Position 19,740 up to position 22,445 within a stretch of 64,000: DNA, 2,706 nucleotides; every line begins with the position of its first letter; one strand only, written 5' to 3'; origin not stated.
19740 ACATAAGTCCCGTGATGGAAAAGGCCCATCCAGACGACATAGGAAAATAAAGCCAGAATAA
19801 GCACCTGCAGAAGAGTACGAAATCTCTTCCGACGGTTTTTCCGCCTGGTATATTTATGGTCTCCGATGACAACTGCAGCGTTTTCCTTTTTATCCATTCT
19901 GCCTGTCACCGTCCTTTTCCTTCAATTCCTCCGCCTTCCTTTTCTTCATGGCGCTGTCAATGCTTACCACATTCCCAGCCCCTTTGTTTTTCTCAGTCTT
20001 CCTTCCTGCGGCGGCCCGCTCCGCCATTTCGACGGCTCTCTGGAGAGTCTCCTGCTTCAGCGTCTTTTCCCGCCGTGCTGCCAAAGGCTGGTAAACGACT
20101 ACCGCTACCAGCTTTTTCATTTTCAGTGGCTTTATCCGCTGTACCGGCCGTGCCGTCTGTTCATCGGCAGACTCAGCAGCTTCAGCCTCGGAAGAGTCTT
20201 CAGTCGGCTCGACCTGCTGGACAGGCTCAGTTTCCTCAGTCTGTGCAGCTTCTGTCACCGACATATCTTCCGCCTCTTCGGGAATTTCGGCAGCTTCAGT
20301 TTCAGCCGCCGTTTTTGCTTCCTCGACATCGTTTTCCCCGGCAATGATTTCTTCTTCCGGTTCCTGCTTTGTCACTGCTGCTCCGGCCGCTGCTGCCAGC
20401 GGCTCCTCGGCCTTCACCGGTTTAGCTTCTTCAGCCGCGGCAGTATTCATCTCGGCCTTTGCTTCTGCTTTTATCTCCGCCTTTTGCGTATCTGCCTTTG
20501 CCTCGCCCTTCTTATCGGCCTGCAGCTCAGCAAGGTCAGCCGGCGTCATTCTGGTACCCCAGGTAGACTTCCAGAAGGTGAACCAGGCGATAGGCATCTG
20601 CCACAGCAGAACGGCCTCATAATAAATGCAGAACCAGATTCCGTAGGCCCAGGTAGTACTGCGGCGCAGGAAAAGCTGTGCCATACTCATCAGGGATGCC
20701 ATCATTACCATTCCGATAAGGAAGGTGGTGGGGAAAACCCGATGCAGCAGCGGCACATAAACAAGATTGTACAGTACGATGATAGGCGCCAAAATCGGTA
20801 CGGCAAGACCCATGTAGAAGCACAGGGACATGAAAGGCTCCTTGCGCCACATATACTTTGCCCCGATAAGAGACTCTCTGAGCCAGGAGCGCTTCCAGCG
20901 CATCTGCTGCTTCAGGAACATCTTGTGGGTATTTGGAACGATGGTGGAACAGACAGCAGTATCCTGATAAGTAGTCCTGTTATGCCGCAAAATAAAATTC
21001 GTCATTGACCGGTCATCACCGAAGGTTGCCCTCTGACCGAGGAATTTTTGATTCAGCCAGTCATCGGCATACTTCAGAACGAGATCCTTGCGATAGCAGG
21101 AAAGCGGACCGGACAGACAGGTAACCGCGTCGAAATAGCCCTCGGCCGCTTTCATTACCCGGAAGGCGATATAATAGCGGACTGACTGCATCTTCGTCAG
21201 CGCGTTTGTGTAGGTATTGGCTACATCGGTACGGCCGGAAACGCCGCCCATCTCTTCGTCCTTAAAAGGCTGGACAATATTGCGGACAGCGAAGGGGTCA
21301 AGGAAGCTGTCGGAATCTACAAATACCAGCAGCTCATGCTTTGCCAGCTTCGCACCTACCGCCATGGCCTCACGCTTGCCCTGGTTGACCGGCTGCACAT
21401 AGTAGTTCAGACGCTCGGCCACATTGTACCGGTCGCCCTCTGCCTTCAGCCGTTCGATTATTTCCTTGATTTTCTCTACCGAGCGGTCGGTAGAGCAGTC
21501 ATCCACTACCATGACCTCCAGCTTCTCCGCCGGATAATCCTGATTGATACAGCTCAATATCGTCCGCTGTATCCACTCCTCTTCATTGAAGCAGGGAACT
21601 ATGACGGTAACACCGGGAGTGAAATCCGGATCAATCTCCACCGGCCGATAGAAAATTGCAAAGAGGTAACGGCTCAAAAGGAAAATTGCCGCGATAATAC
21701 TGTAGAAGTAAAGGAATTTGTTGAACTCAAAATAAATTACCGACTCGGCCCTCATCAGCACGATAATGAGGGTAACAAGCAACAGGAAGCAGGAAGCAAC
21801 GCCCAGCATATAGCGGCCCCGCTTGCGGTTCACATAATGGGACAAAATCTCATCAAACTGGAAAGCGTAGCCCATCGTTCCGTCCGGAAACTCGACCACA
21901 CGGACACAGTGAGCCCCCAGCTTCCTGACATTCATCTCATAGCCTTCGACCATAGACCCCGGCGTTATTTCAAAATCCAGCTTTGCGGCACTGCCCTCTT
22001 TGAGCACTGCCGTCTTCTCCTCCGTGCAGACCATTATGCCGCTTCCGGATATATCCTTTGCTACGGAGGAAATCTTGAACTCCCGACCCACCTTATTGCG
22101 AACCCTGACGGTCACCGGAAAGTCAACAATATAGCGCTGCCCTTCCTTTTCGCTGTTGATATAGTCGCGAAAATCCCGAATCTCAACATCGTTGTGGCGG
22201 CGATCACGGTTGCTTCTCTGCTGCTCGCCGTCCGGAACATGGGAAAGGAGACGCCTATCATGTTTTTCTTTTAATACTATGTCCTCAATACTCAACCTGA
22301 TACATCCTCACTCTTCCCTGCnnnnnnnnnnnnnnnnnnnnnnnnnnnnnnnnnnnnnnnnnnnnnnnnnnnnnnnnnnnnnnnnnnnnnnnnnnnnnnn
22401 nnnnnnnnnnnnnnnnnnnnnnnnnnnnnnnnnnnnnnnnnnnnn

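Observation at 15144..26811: Seven-gene exopolysaccharide locus built around a PilZ-fused hyaluronan-synthase-like enzyme in a diderm Firmicute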

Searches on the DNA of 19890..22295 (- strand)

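Call 70: search_rna_families(sources=[L028, L035, L013, L084, L042, L053], threshold=gathering)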
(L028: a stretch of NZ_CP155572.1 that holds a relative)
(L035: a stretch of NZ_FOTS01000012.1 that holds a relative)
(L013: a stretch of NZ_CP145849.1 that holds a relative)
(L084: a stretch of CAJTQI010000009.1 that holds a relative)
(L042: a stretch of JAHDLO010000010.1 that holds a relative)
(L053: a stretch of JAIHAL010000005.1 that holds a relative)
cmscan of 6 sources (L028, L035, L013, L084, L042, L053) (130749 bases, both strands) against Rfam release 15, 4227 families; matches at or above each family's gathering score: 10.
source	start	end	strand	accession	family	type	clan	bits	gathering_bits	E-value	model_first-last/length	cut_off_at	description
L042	2561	2632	+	RF00005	tRNA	Gene; tRNA;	CL00001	73.3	29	8e-14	1-71/71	no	tRNA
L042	2374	2446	+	RF00005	tRNA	Gene; tRNA;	CL00001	70.1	29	6.1e-13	1-71/71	no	tRNA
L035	4106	4190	+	RF01051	c-di-GMP-I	Cis-reg; riboswitch;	CL00126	69.4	35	3.3e-11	1-87/87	no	c-di-GMP-I riboswitch aptamer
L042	2640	2713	+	RF00005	tRNA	Gene; tRNA;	CL00001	66.5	29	5.8e-12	1-71/71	no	tRNA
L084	1392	1464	+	RF00005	tRNA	Gene; tRNA;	CL00001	66.1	29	7.8e-12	1-71/71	no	tRNA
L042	2129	2202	+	RF00005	tRNA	Gene; tRNA;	CL00001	66.1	29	7.4e-12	1-71/71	no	tRNA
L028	2330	2412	+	RF01051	c-di-GMP-I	Cis-reg; riboswitch;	CL00126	63.8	35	7.4e-10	1-87/87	no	c-di-GMP-I riboswitch aptamer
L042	2741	2814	+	RF00005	tRNA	Gene; tRNA;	CL00001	63.2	29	4.7e-11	1-71/71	no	tRNA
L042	2214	2286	+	RF00005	tRNA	Gene; tRNA;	CL00001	61.8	29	1.2e-10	1-71/71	no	tRNA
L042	2459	2538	+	RF00005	tRNA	Gene; tRNA;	CL00001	51.6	29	7.4e-08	1-71/71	no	tRNA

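Call 71: search_rna_families(sources=[L031, L032, L037, L044, L045, L049, L050], threshold=gathering)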
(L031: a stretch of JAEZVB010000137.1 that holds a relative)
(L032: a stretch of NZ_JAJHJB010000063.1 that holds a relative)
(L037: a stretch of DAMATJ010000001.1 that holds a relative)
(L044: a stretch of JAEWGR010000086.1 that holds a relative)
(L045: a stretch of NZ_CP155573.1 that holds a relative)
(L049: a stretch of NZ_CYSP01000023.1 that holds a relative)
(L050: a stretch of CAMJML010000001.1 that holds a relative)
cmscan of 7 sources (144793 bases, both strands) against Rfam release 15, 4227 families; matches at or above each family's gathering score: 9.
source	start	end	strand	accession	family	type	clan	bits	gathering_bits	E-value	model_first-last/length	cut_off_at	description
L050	14996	15095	+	RF00162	SAM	Cis-reg; riboswitch;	CL00012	90.8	44.4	5.2e-20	1-108/108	no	SAM riboswitch aptamer (S box leader)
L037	4172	4257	+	RF01051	c-di-GMP-I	Cis-reg; riboswitch;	CL00126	84.1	35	9e-15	1-87/87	no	c-di-GMP-I riboswitch aptamer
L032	1048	1133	+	RF01051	c-di-GMP-I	Cis-reg; riboswitch;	CL00126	81.8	35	3.3e-14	1-87/87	no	c-di-GMP-I riboswitch aptamer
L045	454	557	-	RF01831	THF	Cis-reg; riboswitch;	-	79.2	36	3.1e-16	1-99/99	no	THF (Tetrahydrofolate) riboswitch aptamer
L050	4216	4301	+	RF01051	c-di-GMP-I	Cis-reg; riboswitch;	CL00126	75.3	35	1.3e-12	1-87/87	no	c-di-GMP-I riboswitch aptamer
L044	4489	4575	+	RF01051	c-di-GMP-I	Cis-reg; riboswitch;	CL00126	70.3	35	2.2e-11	1-87/87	no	c-di-GMP-I riboswitch aptamer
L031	2391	2477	+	RF01051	c-di-GMP-I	Cis-reg; riboswitch;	CL00126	69.4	35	3.5e-11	1-87/87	no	c-di-GMP-I riboswitch aptamer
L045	1635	1720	+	RF01051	c-di-GMP-I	Cis-reg; riboswitch;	CL00126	63.7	35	8.8e-10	1-87/87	no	c-di-GMP-I riboswitch aptamer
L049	4197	4283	+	RF01051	c-di-GMP-I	Cis-reg; riboswitch;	CL00126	59.2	35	1.1e-08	1-87/87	no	c-di-GMP-I riboswitch aptamer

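Call 73: build_rna_model(alignment_id=A6)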
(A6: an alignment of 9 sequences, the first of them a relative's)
Model R1 built from alignment A6 (9 sequences, 99 columns); structure: RNAalifold consensus.
model positions 96; base pairs 19; branch points 1; effective number of sequences 1.66; information 0.595 bits per position. Calibrated on 0.2 Mb of random sequence (short: E-values are rough).
structure used (alignment columns):
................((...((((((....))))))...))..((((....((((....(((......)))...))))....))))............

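Call 74: search_with_rna_model(model_id=R1, sources=[window, L005, L006, L007, L008, L009, L010, L011, L012, L013, L014, L015, L016, L017, L018, L019, L020, L021, L022, L023, L024, L025, L026, L027, L028, L029, L030, L031, L032, L033, L034, L035, L036, L037, L038, L039, L040, L041, L042, L043, L044, L045, L046, L047, L048, L049, L050, L051, L052, L053, L054, L055, L056, L057, L058, L059, L060, L061, L062, L063, L064, L065, L066, L067, L068, L069, L070, L071, L072, L073, L074, L075, L076, L077, L078, L079, L080, L081, L082, L083, L084, L085], max_evalue=0.1)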
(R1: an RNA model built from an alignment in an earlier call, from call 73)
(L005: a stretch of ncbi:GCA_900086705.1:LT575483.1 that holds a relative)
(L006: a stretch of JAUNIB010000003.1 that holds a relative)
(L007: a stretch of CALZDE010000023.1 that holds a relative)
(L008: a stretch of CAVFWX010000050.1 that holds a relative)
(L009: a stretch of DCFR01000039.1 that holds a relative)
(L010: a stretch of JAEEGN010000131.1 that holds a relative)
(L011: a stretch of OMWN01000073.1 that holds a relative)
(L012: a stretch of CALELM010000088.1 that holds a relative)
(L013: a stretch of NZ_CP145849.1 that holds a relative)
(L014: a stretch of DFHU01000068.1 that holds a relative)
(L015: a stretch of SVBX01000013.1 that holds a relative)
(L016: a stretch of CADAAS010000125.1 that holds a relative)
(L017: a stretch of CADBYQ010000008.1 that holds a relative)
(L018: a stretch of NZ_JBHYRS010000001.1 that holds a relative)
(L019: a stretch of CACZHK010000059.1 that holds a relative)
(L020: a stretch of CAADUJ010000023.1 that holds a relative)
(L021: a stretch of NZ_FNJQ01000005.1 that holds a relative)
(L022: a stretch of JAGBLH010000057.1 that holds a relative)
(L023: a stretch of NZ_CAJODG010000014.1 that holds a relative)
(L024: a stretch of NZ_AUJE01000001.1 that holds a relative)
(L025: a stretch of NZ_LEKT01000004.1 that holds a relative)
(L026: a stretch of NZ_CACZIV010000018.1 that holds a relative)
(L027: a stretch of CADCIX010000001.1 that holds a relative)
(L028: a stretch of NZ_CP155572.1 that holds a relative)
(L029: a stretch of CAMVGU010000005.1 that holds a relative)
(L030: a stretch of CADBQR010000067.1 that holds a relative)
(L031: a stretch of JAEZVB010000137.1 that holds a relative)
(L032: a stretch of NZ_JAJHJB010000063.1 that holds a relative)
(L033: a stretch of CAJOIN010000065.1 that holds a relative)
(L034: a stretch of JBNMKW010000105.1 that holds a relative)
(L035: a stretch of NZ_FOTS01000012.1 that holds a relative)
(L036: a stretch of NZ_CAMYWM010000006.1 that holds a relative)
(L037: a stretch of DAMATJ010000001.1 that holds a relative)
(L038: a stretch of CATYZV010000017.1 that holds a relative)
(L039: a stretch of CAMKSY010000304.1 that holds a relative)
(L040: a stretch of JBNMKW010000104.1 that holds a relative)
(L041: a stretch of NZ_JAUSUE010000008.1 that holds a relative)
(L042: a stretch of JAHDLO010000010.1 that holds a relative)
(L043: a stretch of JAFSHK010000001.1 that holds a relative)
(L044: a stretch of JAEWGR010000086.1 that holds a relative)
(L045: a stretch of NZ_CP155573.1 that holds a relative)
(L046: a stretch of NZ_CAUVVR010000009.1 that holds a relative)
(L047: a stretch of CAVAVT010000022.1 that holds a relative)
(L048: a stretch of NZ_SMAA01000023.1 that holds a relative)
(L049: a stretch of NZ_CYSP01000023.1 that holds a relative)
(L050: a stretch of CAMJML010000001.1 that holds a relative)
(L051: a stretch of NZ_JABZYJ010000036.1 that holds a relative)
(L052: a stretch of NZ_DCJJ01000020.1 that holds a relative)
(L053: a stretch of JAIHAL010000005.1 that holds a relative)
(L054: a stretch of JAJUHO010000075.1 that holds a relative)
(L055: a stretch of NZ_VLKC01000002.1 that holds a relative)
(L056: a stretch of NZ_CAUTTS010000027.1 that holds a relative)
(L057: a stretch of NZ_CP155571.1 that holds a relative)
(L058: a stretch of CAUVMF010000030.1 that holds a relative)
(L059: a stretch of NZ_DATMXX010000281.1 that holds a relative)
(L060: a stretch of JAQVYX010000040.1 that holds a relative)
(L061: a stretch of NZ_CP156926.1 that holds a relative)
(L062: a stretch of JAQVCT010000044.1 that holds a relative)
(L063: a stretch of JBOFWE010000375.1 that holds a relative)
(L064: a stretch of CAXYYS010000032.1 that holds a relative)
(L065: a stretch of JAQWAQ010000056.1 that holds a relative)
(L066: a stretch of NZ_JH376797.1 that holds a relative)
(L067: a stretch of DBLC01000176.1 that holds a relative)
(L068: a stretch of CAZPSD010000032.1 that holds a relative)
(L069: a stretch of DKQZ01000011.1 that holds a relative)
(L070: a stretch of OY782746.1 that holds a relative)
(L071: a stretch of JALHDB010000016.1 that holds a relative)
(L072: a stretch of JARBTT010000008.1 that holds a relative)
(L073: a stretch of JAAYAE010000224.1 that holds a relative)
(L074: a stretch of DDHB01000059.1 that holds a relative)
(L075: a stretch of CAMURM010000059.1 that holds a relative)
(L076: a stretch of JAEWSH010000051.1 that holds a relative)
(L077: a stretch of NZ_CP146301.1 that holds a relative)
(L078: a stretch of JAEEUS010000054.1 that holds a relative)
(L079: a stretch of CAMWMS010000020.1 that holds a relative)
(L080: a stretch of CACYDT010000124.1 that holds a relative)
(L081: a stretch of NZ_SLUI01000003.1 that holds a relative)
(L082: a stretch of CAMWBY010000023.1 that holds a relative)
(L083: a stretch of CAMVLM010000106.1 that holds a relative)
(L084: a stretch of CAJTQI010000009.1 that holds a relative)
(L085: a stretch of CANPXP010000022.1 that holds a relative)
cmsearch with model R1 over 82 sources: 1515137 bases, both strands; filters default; matches with E-value up to 0.1: 18.
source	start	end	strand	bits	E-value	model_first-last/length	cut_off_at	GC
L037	4167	4262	+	109.8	3e-28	1-96/96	no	0.34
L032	1043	1138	+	109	5.3e-28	1-96/96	no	0.36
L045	1630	1725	+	100.6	1.4e-25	1-96/96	no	0.52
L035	4101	4195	+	99.5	3e-25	1-96/96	no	0.38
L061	2268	2363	+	99.1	4e-25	1-96/96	no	0.52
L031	2386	2482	+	97.8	9.9e-25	1-96/96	no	0.46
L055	2254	2349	+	97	1.6e-24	1-96/96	no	0.5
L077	2322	2417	+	96.4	2.4e-24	1-96/96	no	0.48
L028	2325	2417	+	95.2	5.6e-24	1-96/96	no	0.45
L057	3719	3815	+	93.8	1.4e-23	1-96/96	no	0.53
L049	4192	4288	+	93.1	2.3e-23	1-96/96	no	0.4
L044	4484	4579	+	91.9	5e-23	1-96/96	no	0.36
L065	4041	4135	+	89.7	2.2e-22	1-96/96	no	0.38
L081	4161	4256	+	89.5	2.5e-22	1-96/96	no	0.39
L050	4211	4305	+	84.7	6.3e-21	1-96/96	no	0.44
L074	4178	4270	+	83.1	1.8e-20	1-96/96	no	0.37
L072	4105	4202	+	76.8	1.3e-18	1-96/96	no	0.36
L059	1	66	+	61.7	3.4e-14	28-96/96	5'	0.44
